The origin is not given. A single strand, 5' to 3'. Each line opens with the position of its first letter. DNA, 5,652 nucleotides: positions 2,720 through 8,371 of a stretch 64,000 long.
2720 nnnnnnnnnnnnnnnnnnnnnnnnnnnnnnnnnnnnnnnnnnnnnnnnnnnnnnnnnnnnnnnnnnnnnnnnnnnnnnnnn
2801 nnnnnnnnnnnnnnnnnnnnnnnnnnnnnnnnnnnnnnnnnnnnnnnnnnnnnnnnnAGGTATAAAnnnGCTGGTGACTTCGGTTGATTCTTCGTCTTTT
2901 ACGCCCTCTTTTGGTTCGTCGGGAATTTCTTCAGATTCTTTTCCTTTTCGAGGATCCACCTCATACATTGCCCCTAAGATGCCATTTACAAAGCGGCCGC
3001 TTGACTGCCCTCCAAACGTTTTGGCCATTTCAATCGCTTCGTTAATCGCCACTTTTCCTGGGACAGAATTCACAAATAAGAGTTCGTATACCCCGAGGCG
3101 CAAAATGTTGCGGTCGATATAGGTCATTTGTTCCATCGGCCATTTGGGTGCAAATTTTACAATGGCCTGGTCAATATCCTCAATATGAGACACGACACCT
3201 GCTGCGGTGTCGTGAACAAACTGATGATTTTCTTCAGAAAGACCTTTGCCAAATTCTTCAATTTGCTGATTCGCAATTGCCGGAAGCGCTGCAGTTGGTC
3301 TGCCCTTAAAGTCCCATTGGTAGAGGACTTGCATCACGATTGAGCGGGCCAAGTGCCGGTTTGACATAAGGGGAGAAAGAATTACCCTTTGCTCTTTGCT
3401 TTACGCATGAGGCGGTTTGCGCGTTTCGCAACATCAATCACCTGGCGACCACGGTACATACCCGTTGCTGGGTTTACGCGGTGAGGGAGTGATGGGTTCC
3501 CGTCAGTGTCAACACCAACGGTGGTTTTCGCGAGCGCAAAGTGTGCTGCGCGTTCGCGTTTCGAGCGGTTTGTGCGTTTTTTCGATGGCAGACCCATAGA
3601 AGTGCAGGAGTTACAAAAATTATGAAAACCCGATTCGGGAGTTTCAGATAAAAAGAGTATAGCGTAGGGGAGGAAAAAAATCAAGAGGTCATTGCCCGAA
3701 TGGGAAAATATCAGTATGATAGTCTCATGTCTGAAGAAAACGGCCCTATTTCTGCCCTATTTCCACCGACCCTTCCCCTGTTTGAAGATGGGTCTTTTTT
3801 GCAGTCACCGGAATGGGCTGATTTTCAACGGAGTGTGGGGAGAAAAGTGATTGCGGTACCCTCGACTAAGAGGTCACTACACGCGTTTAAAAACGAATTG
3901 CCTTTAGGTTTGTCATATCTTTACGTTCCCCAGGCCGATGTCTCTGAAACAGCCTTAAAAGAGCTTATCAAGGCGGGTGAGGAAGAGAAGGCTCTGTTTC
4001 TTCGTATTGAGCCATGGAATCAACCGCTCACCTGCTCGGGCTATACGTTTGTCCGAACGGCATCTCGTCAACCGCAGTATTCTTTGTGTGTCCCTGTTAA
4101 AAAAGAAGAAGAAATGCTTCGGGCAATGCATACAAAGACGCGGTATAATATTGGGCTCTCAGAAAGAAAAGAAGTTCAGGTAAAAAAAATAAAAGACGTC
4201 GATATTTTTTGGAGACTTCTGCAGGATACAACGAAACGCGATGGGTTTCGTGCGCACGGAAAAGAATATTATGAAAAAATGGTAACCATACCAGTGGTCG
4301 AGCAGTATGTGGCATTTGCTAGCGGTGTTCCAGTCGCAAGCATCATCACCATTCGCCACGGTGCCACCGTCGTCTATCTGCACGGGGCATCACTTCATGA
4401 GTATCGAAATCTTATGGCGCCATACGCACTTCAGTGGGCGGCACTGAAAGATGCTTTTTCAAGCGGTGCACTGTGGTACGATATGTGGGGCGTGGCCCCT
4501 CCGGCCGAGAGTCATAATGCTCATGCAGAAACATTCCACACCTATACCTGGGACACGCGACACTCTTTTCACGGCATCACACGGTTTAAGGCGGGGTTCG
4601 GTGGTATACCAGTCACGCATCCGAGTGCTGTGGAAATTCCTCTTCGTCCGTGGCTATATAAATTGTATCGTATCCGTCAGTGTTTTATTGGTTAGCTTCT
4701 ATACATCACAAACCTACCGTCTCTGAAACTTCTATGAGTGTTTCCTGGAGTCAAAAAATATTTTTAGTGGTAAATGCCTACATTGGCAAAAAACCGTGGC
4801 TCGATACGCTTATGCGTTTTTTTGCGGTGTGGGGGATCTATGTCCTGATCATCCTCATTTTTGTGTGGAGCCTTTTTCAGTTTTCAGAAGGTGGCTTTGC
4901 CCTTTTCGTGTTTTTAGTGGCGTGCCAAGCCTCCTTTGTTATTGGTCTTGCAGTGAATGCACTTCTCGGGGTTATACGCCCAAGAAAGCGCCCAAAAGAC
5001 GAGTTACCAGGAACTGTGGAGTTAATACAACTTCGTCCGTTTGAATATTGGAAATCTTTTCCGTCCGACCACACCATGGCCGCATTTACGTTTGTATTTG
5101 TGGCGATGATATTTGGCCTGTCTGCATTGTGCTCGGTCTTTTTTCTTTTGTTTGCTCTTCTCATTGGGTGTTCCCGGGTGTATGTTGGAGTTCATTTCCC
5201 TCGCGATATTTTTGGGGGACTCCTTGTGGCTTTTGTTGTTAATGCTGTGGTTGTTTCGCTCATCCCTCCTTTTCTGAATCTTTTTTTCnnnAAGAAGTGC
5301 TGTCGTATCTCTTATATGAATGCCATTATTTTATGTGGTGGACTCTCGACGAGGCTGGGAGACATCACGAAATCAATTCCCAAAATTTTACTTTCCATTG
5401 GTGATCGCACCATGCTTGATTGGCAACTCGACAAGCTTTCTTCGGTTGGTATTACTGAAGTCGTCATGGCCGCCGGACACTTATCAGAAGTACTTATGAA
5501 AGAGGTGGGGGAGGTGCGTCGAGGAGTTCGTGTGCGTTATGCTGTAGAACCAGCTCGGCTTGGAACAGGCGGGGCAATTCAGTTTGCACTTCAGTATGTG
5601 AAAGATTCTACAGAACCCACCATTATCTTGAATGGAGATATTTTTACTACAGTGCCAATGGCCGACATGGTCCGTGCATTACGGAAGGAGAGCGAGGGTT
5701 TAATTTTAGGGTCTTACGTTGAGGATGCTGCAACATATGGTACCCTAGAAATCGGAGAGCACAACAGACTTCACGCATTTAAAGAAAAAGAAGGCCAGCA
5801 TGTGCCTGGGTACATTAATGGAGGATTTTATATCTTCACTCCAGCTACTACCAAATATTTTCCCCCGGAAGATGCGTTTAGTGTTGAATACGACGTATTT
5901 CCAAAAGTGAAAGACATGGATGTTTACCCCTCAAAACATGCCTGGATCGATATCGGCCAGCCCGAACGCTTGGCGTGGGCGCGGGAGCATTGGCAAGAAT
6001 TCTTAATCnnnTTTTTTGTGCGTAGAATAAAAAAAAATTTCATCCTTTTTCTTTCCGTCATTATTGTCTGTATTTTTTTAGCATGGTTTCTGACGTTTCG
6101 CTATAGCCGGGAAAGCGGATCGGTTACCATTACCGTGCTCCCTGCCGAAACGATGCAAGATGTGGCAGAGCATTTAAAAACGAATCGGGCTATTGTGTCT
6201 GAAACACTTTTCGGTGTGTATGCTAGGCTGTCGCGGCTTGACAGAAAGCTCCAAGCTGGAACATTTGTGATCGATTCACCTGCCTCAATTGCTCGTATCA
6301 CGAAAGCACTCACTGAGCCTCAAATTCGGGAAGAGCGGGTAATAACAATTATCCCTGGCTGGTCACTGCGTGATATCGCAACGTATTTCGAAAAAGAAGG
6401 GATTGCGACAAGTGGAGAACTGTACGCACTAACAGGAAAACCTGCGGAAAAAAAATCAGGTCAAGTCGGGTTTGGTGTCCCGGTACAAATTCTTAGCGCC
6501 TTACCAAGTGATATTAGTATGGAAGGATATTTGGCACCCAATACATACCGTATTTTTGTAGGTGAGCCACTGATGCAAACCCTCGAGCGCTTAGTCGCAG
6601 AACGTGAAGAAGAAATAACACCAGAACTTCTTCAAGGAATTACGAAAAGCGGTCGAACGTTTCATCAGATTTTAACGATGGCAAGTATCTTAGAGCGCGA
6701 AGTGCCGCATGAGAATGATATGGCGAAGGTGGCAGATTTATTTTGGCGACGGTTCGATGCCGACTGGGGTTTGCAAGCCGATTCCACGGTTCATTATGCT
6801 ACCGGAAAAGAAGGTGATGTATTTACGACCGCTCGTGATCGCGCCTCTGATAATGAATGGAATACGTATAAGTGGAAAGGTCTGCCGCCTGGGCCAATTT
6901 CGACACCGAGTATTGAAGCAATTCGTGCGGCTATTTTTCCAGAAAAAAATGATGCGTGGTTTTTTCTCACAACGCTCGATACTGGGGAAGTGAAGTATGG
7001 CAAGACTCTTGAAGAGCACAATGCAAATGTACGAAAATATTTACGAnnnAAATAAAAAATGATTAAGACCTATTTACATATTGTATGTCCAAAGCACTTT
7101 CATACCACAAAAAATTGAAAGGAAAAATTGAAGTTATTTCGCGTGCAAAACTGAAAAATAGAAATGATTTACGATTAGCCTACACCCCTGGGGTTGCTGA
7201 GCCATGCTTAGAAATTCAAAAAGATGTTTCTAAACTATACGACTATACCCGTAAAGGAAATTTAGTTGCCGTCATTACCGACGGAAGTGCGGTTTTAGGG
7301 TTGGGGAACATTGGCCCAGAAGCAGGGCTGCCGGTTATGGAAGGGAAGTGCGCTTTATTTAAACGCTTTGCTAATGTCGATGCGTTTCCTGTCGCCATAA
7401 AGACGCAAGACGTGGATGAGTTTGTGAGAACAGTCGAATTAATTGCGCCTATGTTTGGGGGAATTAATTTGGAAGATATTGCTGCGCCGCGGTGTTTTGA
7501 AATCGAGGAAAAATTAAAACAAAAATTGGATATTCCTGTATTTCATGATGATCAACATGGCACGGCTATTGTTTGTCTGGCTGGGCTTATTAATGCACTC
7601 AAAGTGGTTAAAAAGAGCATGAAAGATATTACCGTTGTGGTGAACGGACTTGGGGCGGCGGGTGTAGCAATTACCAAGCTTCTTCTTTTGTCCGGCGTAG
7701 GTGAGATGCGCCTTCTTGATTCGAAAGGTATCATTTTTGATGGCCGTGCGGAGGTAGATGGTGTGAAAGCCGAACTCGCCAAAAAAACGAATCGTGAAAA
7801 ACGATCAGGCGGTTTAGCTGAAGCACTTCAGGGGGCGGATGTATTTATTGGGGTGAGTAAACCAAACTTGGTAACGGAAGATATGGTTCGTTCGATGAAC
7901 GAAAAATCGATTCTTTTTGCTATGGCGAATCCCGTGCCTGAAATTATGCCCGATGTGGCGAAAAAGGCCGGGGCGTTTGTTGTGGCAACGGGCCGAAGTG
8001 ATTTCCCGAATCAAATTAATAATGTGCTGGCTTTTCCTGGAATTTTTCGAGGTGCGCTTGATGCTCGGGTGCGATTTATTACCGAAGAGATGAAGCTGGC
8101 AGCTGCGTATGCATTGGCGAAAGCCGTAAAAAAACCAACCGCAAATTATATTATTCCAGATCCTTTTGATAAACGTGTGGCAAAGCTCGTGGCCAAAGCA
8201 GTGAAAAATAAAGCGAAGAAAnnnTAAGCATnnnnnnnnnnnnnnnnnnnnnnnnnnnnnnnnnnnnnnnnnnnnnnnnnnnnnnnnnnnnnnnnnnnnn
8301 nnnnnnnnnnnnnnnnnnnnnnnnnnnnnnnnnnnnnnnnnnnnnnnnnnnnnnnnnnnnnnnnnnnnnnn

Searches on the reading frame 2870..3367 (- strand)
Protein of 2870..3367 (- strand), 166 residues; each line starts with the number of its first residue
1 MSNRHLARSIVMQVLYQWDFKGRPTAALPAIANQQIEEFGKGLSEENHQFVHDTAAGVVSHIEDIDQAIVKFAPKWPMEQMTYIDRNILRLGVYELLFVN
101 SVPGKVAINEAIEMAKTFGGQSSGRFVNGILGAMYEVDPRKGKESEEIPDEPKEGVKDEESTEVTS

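Call 75: search_protein_families(library=pfam, proteins=[window:2870-3367:-], max_evalue=0.00001)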
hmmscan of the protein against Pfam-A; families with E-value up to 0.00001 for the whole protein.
window:2870-3367:- (166 aa): 1 family
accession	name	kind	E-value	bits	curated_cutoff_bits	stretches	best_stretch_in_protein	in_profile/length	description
PF01029.23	NusB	-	2.7e-36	125.3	23.1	1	7-135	3-132/133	NusB family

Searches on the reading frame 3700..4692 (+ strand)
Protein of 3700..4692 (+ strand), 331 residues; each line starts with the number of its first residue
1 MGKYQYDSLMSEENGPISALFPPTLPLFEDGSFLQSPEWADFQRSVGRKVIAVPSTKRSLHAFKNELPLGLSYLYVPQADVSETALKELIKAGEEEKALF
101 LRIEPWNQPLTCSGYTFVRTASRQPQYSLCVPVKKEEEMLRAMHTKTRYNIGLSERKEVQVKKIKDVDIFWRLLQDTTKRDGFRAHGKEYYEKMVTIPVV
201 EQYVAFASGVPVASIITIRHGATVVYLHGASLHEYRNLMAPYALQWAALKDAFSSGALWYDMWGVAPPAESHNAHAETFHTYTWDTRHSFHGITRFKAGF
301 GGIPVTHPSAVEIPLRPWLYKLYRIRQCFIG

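Call 75: search_protein_families(library=pfam, proteins=[window:3700-4692:+], max_evalue=0.00001)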
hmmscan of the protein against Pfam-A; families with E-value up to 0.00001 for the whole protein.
window:3700-4692:+ (331 aa): 2 families
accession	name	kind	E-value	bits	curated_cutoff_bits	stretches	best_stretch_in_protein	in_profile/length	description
PF02388.22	FemAB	-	9.5e-32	110.8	24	2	210-325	306-403/406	FemAB family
PF13480.13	Acetyltransf_6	-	3.3e-08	34.2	22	1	164-263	28-135/143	Acetyltransferase (GNAT) domain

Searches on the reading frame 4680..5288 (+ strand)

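Call 75: search_protein_families(library=pfam, proteins=[window:4680-5288:+], max_evalue=0.00001)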
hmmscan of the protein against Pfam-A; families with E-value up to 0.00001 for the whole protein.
window:4680-5288:+ (203 aa): 2 families
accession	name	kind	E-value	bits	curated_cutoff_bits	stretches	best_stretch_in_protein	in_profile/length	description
PF01569.27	PAP2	-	2.3e-17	63.4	27.2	1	85-195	12-125/130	PAP2 superfamily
PF14378.12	PAP2_3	-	2.7e-10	40.8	27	1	30-187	17-187/190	PAP2 superfamily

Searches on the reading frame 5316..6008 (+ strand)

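Call 75: search_protein_families(library=pfam, proteins=[window:5316-6008:+], max_evalue=0.00001)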
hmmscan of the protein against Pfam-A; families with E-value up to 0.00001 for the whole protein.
window:5316-6008:+ (231 aa): 2 families
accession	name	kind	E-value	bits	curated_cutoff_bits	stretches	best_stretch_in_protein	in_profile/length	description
PF00483.29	NTP_transferase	-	1.5e-30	107.1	21.2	1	3-223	2-239/245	Nucleotidyl transferase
PF12804.13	NTP_transf_3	-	1.3e-13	51.8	27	1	3-124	1-113/160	MobA-like NTP transferase domain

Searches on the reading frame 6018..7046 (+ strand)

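Call 75: search_protein_families(library=pfam, proteins=[window:6018-7046:+], max_evalue=0.00001)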
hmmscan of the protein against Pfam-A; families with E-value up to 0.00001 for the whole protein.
window:6018-7046:+ (343 aa): 1 family
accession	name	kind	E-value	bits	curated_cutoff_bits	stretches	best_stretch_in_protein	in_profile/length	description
PF02618.21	YceG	-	1.1e-65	222.3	32.4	1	39-340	2-275/275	YceG-like family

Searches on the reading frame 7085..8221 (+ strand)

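Call 75: search_protein_families(library=pfam, proteins=[window:7085-8221:+], max_evalue=0.00001)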
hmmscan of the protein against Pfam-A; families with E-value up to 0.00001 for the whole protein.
window:7085-8221:+ (379 aa): 2 families
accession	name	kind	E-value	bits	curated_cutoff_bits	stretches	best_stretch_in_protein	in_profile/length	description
PF00390.24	malic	-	5.3e-32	111.5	23.1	1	13-145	2-182/182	Malic enzyme, N-terminal domain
PF03949.21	Malic_M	-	1.2e-22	80.9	23.5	1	159-375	3-255/258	Malic enzyme, NAD binding domain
